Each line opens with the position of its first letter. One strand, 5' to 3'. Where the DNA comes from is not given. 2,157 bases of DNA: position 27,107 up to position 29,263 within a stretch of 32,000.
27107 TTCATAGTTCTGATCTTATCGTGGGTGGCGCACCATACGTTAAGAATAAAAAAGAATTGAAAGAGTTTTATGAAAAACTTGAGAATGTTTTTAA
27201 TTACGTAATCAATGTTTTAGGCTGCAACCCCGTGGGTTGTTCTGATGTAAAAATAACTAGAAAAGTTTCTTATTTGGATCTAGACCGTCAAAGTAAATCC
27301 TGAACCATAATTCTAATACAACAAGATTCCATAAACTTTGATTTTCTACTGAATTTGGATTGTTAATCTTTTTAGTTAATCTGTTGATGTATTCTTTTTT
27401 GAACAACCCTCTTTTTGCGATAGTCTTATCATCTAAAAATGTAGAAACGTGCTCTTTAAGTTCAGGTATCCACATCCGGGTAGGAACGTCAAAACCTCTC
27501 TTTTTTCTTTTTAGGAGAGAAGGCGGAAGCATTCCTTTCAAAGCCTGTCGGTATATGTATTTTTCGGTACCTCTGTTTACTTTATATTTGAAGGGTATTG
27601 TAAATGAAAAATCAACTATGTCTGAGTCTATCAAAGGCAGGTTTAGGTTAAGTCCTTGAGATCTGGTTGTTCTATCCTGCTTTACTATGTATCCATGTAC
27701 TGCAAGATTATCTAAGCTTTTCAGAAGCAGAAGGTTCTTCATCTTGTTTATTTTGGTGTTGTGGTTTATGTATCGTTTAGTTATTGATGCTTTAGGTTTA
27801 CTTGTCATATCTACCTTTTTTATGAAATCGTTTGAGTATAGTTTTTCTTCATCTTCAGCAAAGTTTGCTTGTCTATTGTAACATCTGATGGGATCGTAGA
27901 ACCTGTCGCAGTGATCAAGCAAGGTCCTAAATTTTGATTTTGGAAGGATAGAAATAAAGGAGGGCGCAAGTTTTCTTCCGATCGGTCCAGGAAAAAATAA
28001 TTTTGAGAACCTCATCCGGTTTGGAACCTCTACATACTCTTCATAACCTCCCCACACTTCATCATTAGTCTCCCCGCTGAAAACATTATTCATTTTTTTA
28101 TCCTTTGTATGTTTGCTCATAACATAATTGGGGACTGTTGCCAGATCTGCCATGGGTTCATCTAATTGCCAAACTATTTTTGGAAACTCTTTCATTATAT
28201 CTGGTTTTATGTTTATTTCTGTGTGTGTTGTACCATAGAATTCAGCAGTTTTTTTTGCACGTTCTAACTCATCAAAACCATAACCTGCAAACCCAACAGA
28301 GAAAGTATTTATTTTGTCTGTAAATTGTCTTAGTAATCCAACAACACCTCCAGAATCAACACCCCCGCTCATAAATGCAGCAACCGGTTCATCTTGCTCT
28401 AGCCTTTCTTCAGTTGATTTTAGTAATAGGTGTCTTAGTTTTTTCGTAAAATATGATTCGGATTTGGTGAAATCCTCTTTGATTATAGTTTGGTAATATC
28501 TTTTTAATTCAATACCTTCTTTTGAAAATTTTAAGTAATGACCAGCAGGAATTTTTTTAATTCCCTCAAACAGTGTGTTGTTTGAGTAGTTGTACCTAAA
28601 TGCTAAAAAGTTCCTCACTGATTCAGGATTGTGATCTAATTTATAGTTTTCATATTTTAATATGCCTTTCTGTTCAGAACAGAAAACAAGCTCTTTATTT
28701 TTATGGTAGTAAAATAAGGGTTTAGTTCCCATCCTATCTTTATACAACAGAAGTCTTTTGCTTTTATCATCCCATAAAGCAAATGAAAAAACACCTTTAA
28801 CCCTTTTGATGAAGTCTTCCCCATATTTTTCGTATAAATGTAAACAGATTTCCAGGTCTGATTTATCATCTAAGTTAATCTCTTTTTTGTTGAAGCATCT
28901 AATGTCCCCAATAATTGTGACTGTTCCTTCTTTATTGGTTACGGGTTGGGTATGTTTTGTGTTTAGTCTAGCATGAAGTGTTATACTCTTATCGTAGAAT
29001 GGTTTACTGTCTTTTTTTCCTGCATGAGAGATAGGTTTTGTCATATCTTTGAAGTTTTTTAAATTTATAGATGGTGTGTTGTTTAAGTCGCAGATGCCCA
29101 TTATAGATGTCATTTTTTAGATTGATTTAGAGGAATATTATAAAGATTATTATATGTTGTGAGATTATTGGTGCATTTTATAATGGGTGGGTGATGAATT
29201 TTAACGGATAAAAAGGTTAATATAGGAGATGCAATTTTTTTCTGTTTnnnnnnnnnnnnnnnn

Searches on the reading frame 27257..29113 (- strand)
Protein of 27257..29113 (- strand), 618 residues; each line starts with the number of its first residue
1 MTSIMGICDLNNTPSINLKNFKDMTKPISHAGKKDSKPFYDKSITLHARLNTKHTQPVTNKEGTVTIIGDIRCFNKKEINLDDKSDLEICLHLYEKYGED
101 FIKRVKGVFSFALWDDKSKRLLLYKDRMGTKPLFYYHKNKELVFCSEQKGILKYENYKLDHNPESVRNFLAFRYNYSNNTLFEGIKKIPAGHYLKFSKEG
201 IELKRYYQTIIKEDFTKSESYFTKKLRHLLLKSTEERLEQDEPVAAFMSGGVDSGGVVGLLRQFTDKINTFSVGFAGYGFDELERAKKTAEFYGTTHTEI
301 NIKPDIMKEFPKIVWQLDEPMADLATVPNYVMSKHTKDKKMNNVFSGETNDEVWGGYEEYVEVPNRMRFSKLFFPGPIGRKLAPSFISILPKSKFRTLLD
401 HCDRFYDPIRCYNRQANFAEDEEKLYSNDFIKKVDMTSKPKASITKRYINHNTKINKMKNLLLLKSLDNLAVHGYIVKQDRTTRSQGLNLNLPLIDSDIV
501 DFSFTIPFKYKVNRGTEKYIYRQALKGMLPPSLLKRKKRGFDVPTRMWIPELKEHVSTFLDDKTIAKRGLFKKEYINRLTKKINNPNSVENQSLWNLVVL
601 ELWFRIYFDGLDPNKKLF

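Call 52: search_protein_families(library=ncbifam, proteins=[window:27257-29113:-], max_evalue=0.00001)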
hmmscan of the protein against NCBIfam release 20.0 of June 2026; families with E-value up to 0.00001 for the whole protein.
window:27257-29113:- (618 aa): 6 families
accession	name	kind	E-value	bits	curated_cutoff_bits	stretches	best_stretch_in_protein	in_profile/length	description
TIGR01536.1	asn_synth_AEB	equivalog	1.4e-97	327.9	267.1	1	3-541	2-517/517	asparagine synthase (glutamine-hydrolyzing)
TIGR03108.1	eps_aminotran_1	hypoth_equivalog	8.9e-87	292.2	816.9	1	1-603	1-624/628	XrtA/PEP-CTERM system amidotransferase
TIGR03104.1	trio_amidotrans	equivalog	8.1e-68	229.1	570.1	2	83-363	97-386/589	N-acetylglutaminylglutamine amidotransferase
NF006949.0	PRK09431.1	equivalog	5.1e-63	213.5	499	3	183-370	170-371/554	asparagine synthase B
NF033535.1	lass_lactam_cya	exception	2.3e-56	191.7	525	2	1-370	1-393/668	lasso peptide isopeptide bond-forming cyclase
NF033561.1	macrolact_Ik_Al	subfamily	1.9e-14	53.2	300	1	111-267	83-237/561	albusnodin/ikarugamycin family macrolactam cyclase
